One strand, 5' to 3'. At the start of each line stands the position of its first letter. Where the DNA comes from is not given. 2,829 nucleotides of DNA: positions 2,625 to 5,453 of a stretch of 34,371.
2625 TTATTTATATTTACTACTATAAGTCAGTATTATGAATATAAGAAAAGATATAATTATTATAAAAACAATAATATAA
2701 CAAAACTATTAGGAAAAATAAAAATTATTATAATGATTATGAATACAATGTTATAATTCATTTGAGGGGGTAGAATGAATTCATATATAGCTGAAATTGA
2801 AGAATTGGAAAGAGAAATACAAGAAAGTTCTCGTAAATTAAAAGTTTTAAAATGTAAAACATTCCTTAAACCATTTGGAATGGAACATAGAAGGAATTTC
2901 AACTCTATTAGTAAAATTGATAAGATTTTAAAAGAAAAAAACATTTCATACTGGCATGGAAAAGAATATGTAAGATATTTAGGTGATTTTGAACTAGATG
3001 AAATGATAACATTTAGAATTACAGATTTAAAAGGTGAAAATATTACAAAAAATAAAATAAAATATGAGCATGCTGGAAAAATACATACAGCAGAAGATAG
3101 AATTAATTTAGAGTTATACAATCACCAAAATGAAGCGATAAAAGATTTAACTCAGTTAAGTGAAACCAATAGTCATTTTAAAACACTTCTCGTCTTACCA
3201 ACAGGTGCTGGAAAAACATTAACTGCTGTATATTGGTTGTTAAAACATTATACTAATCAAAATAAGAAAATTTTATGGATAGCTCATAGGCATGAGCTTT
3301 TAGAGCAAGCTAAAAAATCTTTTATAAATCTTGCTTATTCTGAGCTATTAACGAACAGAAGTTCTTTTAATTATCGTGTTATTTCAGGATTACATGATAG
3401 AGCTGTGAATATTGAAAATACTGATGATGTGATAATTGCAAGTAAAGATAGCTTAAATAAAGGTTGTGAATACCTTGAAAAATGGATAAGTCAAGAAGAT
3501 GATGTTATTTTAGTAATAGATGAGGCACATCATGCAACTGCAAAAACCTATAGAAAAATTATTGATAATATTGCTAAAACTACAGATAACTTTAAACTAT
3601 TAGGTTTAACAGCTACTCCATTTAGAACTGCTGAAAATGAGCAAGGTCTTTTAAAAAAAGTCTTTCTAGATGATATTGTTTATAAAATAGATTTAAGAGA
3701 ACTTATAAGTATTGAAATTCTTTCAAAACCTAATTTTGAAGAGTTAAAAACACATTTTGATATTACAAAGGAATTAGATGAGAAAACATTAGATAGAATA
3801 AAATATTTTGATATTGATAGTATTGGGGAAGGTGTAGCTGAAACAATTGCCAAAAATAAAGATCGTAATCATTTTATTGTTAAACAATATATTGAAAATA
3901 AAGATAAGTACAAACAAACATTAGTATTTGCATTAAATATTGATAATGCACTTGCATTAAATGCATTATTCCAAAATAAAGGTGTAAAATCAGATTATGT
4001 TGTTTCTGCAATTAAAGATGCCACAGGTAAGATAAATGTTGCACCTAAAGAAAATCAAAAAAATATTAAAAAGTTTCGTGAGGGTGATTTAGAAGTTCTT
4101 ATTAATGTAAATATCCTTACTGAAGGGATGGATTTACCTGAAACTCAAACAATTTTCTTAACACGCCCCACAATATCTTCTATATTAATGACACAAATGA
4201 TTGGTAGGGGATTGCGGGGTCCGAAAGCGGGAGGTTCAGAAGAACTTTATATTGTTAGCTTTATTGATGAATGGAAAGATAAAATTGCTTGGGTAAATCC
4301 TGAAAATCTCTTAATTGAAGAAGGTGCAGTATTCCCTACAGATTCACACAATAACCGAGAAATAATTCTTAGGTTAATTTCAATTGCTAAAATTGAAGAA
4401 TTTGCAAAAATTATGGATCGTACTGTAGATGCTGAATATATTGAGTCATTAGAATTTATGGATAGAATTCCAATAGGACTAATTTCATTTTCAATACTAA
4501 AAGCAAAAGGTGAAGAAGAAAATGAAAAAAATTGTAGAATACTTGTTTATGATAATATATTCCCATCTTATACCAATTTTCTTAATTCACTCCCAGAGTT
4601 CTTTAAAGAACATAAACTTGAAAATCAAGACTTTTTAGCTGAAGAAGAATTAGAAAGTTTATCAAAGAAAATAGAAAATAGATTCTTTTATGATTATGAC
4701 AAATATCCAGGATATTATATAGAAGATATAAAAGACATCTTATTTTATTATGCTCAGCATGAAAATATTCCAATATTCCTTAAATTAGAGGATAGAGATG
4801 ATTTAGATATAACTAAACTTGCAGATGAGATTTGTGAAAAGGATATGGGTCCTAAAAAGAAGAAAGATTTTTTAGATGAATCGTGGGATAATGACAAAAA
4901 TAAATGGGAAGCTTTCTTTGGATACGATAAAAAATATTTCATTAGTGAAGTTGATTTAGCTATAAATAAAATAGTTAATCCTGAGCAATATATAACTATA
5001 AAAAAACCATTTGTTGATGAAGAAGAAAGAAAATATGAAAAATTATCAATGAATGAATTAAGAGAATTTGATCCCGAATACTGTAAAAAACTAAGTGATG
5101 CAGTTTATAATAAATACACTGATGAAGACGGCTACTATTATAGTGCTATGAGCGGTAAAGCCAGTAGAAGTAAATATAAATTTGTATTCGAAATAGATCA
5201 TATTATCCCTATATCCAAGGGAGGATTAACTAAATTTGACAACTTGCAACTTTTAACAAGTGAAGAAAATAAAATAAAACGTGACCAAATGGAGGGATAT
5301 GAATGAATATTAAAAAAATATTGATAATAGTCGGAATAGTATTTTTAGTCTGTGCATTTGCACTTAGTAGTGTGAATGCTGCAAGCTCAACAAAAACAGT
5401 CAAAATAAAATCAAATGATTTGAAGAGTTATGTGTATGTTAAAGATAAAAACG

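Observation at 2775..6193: Orphan Res-like SF2 helicase-HNH fusion translationally coupled to an exported protein: candidate undescribed two-gene defence module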

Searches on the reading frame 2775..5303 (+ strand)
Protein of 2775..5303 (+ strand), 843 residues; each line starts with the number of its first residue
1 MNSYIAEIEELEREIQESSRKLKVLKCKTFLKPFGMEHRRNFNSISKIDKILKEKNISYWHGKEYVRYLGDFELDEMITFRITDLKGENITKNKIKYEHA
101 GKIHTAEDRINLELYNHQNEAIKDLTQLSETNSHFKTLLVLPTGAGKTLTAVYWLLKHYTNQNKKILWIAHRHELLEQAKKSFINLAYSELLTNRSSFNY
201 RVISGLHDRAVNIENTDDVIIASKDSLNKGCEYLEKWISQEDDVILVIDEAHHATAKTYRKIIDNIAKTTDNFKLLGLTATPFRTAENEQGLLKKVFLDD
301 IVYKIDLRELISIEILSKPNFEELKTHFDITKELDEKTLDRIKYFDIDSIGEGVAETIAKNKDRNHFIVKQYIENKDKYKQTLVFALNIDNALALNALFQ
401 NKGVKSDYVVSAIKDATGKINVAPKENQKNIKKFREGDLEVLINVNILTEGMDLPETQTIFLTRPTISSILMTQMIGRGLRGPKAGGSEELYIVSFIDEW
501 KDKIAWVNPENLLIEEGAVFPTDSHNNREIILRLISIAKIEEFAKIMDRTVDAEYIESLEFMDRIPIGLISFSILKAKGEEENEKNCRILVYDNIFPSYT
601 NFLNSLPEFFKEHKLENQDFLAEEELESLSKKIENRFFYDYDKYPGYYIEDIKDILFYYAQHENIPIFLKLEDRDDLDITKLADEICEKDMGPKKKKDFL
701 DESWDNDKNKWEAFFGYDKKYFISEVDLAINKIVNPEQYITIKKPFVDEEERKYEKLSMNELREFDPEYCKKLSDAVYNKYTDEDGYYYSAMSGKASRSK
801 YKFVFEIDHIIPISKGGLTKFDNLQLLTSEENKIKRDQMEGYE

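Call 3: search_protein_families(library=pfam, proteins=[window:2775-5303:+], max_evalue=0.01)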
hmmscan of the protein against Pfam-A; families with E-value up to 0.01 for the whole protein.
window:2775-5303:+ (843 aa): 10 families
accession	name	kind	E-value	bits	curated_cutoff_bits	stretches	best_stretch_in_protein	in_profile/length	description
PF04851.21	ResIII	-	5.2e-29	101.7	22.5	1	112-284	2-164/164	Type III restriction enzyme, res subunit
PF00270.35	DEAD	-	3.6e-15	56.5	26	1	116-287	2-165/167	DEAD/DEAH box helicase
PF00271.37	Helicase_C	-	1.6e-11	44.9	23.5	1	369-481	6-108/110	Helicase conserved C-terminal domain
PF18766.7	SWI2_SNF2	-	2.1e-11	44.3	26.7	1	117-297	1-167/221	SWI2/SNF2 ATPase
PF13872.12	AAA_34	-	7.9e-07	28.7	27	1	143-258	69-191/306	P-loop containing NTP hydrolase pore-1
PF01844.29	HNH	-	3.8e-05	24.2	21.4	1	805-830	14-39/47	HNH endonuclease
PF14279.12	HNH_5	-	0.00024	21.4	27.5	1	801-832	9-40/56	HNH endonuclease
PF13401.12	AAA_22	-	0.00033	21.4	27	1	142-266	13-110/130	AAA domain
PF13395.12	HNH_4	-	0.00039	20.8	22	1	805-839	18-52/54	HNH endonuclease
PF00176.29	SNF2-rel_dom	-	0.00064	19.4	24.9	1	117-294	1-176/290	SNF2-related domain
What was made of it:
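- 3105..4268 (+): SF2 helicase/translocase core (aa 111-498): motif I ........, motif II DEAH, motif III TATP, motif VI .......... Pfam ResIII and Helicase_C (call 3).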

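Call 4: search_protein_families(library=padloc, proteins=[window:2775-5303:+], max_evalue=0.01)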
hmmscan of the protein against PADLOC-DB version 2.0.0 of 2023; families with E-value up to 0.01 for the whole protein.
window:2775-5303:+ (843 aa): 18 families
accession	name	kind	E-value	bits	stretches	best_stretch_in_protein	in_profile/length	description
PDLC03659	mREase_IV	-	4e-30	102.4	1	111-497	211-566/945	Type IV methyl-directed restriction enzyme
PDLC02707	PbeA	-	4e-27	93.1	1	76-481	211-616/672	PbeA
PDLC03658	mREase_IV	-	1.3e-24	84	1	117-502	226-563/953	Type IV methyl-directed restriction enzyme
PDLC02704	PbeA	-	3.4e-22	76.7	1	91-492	234-639/682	PbeA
PDLC02706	PbeA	-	8.4e-15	52.4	1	133-462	284-639/722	PbeA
PDLC02703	PbeA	-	1.1e-13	48.7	1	105-499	238-616/626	PbeA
PDLC03047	REase_I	-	1.4e-12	44.2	1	116-481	346-702/1107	Type I restriction enzyme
PDLC03042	REase_I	-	4.6e-10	35.5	2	112-254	443-579/1170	Type I restriction enzyme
PDLC02705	PbeA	-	1.3e-07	28.2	1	136-482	267-620/691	PbeA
PDLC03928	PsyrT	-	9.5e-07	25.5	1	112-282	18-188/689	-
PDLC03648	REase_III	-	9.6e-07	25.3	1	238-485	128-359/871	Type III restriction enzyme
PDLC01765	Cas3c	-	1.4e-06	25.5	1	119-223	169-268/612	-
PDLC01763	Cas3b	-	6e-06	23.3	1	115-190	247-320/762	-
PDLC02843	DpdE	-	8.1e-05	18.7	1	232-308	244-322/1091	DpdE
PDLC00938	Cas3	-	0.00033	18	0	138-168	3-34/358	CRISPR-associated helicase Cas3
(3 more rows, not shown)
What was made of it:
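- Closest known: Type I. Same: A ResIII-type motor (Pfam PF04851, call 3), with weak matches to REase_I and REase_III models (call 4).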

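Call 5: search_protein_families(library=ncbifam, proteins=[window:2775-5303:+], max_evalue=0.01)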
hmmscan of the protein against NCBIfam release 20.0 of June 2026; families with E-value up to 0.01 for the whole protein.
window:2775-5303:+ (843 aa): 16 families
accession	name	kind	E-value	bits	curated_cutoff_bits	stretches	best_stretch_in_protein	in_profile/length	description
NF053632.1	heli_RadD_YejH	equivalog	1.1e-32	113.2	720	1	114-483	3-343/573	DNA repair helicase RadD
NF010337.0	PRK13766.1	equivalog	1.8e-23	82.6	610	2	128-304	24-195/781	Hef nuclease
NF046051.1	restrict_EcoAI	equivalog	3.2e-20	72.1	550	1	67-491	116-523/768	EcoAI/FtnUII family type I restriction enzme subunit R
TIGR04095.1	dnd_restrict_1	equivalog_domain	2.7e-19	69.5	600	1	111-498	6-397/451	DNA phosphorothioation system restriction enzyme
NF008521.0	PRK11448.1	equivalog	5.8e-18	64.3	729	2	330-481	652-799/1123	type I restriction-modification system endonuclease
NF003673.1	PRK05298.1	equivalog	1.4e-11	43.5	743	1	368-462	432-517/653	excinuclease ABC subunit UvrB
TIGR00631.1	uvrb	equivalog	1.7e-10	39.8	750.1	1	368-460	432-515/658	excinuclease ABC subunit UvrB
NF045503.1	repair_heli_XPB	equivalog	4.6e-08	32.1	610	1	106-488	176-513/548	DNA repair helicase XPB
NF008394.0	PRK11192.1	equivalog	1.1e-06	27.8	507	1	361-484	230-343/441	ATP-dependent RNA helicase SrmB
NF008165.0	PRK10917.1-3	equivalog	5.5e-06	25.1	711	1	90-167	240-318/692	ATP-dependent DNA helicase RecG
TIGR02621.3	cas3_GSU0051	exception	6.4e-05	21.9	400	0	132-179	28-82/854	type I-G CRISPR-associated helicase/endonuclease Cas3g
TIGR00643.1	recG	equivalog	8.2e-05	21.5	659.4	0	93-186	216-307/629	ATP-dependent DNA helicase RecG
NF008164.0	PRK10917.1-2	equivalog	0.00027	19.3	785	0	107-283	270-435/704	ATP-dependent DNA helicase RecG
TIGR01587.1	cas3_core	equivalog_domain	0.0013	18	102.45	0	138-168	3-34/358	CRISPR-associated helicase Cas3'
NF053711.1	RNA_heli_RhlE1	exception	0.003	16.4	750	0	362-482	228-338/434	RNA helicase RhlE1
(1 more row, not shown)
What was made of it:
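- On Type I or type III restriction-modification: NCBIfam EcoAI R 72 bits against 550, and PRK11448 64 against 729 (call 5).
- On RadD (NCBIfam NF053632): 113 bits against a cut-off of 720 (call 5).
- Closest known: RadD / Hef SF2 repair helicases. Different: Far below the equivalog cut-offs (call 5).
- Closest known: Type I. Different: NCBIfam EcoAI R scores 72 against a cut-off of 550 bits (call 5).
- Scores are far below family cut-offs (RadD 113 against 720 bits; Hef 83 against 610; call 5).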

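Call 16: find_encoding_contigs(protein=P0003, flank=6000, max_places=2)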
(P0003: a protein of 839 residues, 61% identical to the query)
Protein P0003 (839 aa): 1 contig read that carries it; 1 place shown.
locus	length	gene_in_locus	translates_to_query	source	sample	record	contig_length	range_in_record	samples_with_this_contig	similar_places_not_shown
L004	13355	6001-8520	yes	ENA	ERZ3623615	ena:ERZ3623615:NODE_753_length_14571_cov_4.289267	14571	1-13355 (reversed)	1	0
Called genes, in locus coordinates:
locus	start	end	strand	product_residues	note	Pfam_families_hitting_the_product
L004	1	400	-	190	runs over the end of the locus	PF01909:NTP_transf_2, PF18765:Polbeta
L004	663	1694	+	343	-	PF02661:Fic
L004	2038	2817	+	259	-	PF01145:Band_7, PF13421:Band_7_1 (weak)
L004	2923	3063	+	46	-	-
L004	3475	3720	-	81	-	-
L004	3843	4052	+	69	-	-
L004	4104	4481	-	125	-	PF01850:PIN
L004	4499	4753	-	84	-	PF04014:MazE_antitoxin, PF15937:PrlF_antitoxin (weak)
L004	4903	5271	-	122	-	-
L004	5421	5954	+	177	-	PF01978:TrmB (weak)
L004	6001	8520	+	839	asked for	PF00270:DEAD, PF04851:ResIII, PF18766:SWI2_SNF2, PF00271:Helicase_C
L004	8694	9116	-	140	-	PF06803:DUF1232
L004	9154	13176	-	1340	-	PF02985:HEAT (faint), PF10363:RTP1_C1 (faint), PF12717:Cnd1 (faint), PF13513:HEAT_EZ (faint), PF13646:HEAT_2, PF13646:HEAT_2, PF03130:HEAT_PBS (weak), PF13646:HEAT_2, +5 more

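Call 19: search_solved_structures(query=A1, max_evalue=0.01, show_alignments=0)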
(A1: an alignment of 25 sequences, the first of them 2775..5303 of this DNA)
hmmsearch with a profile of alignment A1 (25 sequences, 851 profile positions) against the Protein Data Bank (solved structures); distinct sequences matched with E-value up to 0.01: 45.
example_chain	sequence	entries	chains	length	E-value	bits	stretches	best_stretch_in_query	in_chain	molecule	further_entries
7clg_A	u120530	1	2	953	3.3e-21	78.4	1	117-512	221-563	Putative helicase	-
6jde_B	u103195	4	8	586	5e-19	71.2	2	440-492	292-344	Putative DNA repair helicase RadD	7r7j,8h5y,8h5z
1wp9_A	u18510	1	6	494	3.6e-13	51.8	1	383-491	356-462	ATP-dependent RNA helicase, putative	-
9y4j_A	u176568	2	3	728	3.6e-11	45.2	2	375-489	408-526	Interferon-induced helicase C domain-containing protein 1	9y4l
7jl0_A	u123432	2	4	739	3.8e-11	45.1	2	375-489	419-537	Interferon-induced helicase C domain-containing protein 1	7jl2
9lov_B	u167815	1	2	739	3.9e-11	45.1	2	375-489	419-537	Interferon-induced helicase C domain-containing protein 1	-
3h1t_A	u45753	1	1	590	4.7e-09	38.2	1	255-494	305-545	Type I site-specific restriction-modification system, R (Restriction) subunit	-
9el5_A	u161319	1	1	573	1.4e-08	36.6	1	255-327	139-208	Fanconi anemia group M protein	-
8t5s_A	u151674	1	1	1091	1.3e-07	33.5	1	377-489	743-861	Dicer-related helicase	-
9t99_A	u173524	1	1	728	8.7e-07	30.7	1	377-489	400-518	Dicer-related helicase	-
9lou_A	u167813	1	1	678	1.1e-06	30.4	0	428-488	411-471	ATP-dependent RNA helicase DHX58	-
9lov_A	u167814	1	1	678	1.1e-06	30.4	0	428-488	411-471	ATP-dependent RNA helicase DHX58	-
9tel_A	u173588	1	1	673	4e-06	28.5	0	145-293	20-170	RNA helicase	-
5jb2_A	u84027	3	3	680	4.1e-06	28.5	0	145-293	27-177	LGP2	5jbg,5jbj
5jaj_A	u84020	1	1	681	4.1e-06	28.5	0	145-293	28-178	LGP2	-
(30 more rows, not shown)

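Call 21: find_related_loci(query=A1, collection=genome_contigs, flank=6000)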
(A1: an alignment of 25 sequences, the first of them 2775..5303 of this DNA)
Query A1 (843 aa) in genome_contigs; peptide patterns used: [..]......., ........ (x = any residue, [..] = any of these).
599 stretches matched a pattern (row limit reached: there are more); 503 encode a relative of the query (tblastn E <= 1e-3); the best 80 are kept; 80 distinct loci.
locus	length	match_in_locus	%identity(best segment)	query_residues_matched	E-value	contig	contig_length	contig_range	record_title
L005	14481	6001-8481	54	9-832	0e+0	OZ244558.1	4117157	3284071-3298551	MAG: Pyrinomonadaceae bacterium isolate 93593391-07e8-4d36-8b3a-4e9c71e156bb genome assembly, chromosome: 1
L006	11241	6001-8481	54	8-832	0e+0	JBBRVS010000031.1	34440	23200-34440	MAG: Pyrinomonadales bacterium isolate La3_metabat2.217 La3_metabat2.217_K_2467362_L_34440_cov_19.7389, whole genome sho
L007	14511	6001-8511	51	8-832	0e+0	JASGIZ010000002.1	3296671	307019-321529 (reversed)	MAG: Agriterribacter sp. isolate 5N381 JMF-2111-06-0005.ont.bin.381_1, whole genome shotgun sequence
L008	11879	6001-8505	51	8-832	0e+0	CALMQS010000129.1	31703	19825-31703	MAG TPA_asm: uncultured Sphingobacteriales bacterium isolate SRR1763383_bin.86_CONCOCT_v1.1_MAG genome assembly, contig:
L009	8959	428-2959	51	5-832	0e+0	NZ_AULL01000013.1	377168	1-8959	Kaistella palustris DSM 21579 H562DRAFT_scaffold00003.3_C, whole genome shotgun sequence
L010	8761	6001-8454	52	26-835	0e+0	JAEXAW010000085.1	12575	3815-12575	MAG: Proteobacteria bacterium isolate OH_SFB_44 k127_1132754, whole genome shotgun sequence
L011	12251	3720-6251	51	5-832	0e+0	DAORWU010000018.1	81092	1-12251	MAG TPA_asm: Niabella sp. isolate AMR_MDS_5205 NODE_148_length_81092_cov_99.706319, whole genome shotgun sequence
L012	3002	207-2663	51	26-835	0e+0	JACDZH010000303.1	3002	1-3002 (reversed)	MAG: Paludibacter sp. isolate ppb03 NODE_1454_length_3002_cov_120.290465, whole genome shotgun sequence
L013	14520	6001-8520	50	5-835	0e+0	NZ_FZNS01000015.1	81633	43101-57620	Hymenobacter mucosus strain DSM 28041, whole genome shotgun sequence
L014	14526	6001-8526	51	8-838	0e+0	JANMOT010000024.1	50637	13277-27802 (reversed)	MAG: Sphingobacteriia bacterium isolate OTE_58_metabat_11 OTE_58_k141_6697345, whole genome shotgun sequence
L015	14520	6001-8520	50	5-835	0e+0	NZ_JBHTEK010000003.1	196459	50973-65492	Hymenobacter humi strain JCM 19635 tig00000046, whole genome shotgun sequence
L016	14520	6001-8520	50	5-835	0e+0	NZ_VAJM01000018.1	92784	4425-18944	Hymenobacter jeollabukensis strain 1-3-3-8 contig18, whole genome shotgun sequence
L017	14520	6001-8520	50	5-835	0e+0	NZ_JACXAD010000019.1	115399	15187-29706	Hymenobacter montanus strain BT664 NODE_19_length_115399_cov_69.505827, whole genome shotgun sequence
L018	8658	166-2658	51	14-832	0e+0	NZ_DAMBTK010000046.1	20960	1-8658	MAG: Epilithonimonas sp. isolate CTOTU49270 NODE_168_length_20960_cov_6.257403, whole genome shotgun sequence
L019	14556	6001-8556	49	5-835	0e+0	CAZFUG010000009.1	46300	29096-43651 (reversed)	MAG TPA_asm: uncultured bacterium isolate binchicken_co115_14 genome assembly, contig: NODE_1403_length_46300_cov_4.8255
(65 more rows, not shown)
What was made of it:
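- At least 503 of 185,579 species genomes across many phyla carry a relative (call 21).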

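Call 28: search_protein_families(library=pfam, alignment_id=A2, max_evalue=0.1)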
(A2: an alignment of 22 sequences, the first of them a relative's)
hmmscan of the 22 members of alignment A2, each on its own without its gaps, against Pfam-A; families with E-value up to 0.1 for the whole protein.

A. member 1, L055:8271-8804:+ (178 aa): 0 families

B. families by the number of members that match (of 22 scanned): 14 families
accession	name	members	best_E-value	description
PF20886.2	PWP3A-B_C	1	0.00099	PWWP domain-containing DNA repair factor 3A/B, C-terminal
PF16565.11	MIT_C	1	0.0036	Phospholipase D-like domain at C-terminus of MIT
PF04239.17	DUF421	1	0.0058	YetF C-terminal domain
PF03822.20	NAF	1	0.011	NAF domain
PF18863.6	AbiJ_NTD4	1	0.012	AbiJ N-terminal domain 4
PF23131.1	DotY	1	0.022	DotY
PF09968.15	DUF2202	1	0.024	Uncharacterized protein domain (DUF2202)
PF02498.22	Bro-N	1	0.026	BRO family, N-terminal domain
PF03180.19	Lipoprotein_9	1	0.028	NlpA lipoprotein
PF04504.20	GeBP-like_DBD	1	0.071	Glabrous-enhancer-binding protein-like family, DBD domain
PF03885.18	DUF327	1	0.076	Protein of unknown function (DUF327)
PF14805.11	THDPS_N_2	1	0.089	Tetrahydrodipicolinate N-succinyltransferase N-terminal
PF10742.14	DUF2555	1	0.092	Protein of unknown function (DUF2555)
PF19991.5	HMA_2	1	0.093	Heavy metal associated domain 2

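Call 35: search_dna_similar(query=window:2775-5303:+, collection=plasmids, mode=protein, max_rows=15)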
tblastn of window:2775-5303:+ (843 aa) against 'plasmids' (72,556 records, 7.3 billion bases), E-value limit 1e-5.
Records with a match: 1179; places in all: 1199; records where one place covers at least 80% of the query: 1.
Best place of each record, by identity: <60% 1179.
By first word of the organism name: Klebsiella 345; Escherichia 226; Acinetobacter 157; Enterobacter 93; Yersinia 63; Salmonella 57; Citrobacter 26; Nostoc 14; Pseudomonas 10; Cronobacter 10; and 100 more.
By predicted mobility (MOB-suite, as given by PLSDB): non-mobilizable 974; mobilizable 155; conjugative 50.
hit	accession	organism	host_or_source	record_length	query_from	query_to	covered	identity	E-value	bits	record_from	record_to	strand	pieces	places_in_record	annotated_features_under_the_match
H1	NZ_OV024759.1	Deinococcus radiodurans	-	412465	117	835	85%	29.3%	2e-80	291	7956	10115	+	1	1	DEAD/DEAH box helicase family protein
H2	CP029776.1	Deinococcus actinosclerus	mixed culture,wastewater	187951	117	745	75%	28.7%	2e-68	255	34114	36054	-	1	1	hypothetical protein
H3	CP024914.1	Cyanobacterium sp. HL-69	cell culture,enrichment cultures from ...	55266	55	498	53%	30.7%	1e-27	128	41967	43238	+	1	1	Type I restriction-modification system, restriction subunit R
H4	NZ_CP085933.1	Segatella copri DSM 18205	-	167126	59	485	51%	28.9%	2e-25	122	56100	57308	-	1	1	DEAD/DEAH box helicase | hypothetical protein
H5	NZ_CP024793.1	Nostoc flagelliforme CCNUN1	cell culture,desert soil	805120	96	501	48%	30.3%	1e-24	119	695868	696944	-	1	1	DEAD/DEAH box helicase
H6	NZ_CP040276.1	Nostoc sp. C052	Blasia pusilla,pure culture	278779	96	501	48%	30.1%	5e-26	123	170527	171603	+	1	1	DEAD/DEAH box helicase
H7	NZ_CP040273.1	Nostoc sp. C052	Blasia pusilla,pure culture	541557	96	501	48%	30.1%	2e-25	121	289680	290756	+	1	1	DEAD/DEAH box helicase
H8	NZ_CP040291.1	Nostoc sp. C057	Phaeoceros,pure culture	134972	96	501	48%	30.0%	2e-25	121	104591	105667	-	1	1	DEAD/DEAH box helicase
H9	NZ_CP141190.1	Hymenobacter sp. GOD-10R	single cell,Crepidiastrum sonchifolium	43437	105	498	47%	30.2%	1e-30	138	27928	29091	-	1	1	DEAD/DEAH box helicase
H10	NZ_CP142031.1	Pseudoalteromonas sp. CuT4-3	whole organism,deep-sea sediment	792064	30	497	56%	25.4%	5e-20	103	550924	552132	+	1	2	DEAD/DEAH box helicase family protein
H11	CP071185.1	Alicyclobacillus curvatus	water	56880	112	502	46%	30.3%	9e-27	125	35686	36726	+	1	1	DEAD/DEAH box helicase | helix-turn-helix domain-containing protein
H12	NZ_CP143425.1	Roseobacter litoralis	Fucus vesiculosus var. spiralis,cell ...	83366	110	498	46%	30.3%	1e-29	135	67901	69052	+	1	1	DEAD/DEAH box helicase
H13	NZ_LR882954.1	Planktothrix agardhii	-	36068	107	498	47%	30.0%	3e-30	137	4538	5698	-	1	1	DEAD/DEAH box helicase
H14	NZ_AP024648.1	Arthrobacter sp. StoSoilB13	-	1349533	35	501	55%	25.1%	4e-18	98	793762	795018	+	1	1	record has no annotation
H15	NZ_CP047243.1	Trichormus variabilis 0441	cell culture,thermal spring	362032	111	498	46%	30.0%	3e-30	137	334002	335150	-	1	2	DEAD/DEAH box helicase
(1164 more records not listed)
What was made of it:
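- It is essentially absent from 72,556 plasmids (call 35).
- Tried and rejected: Rejected: one distant hit only (call 35).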
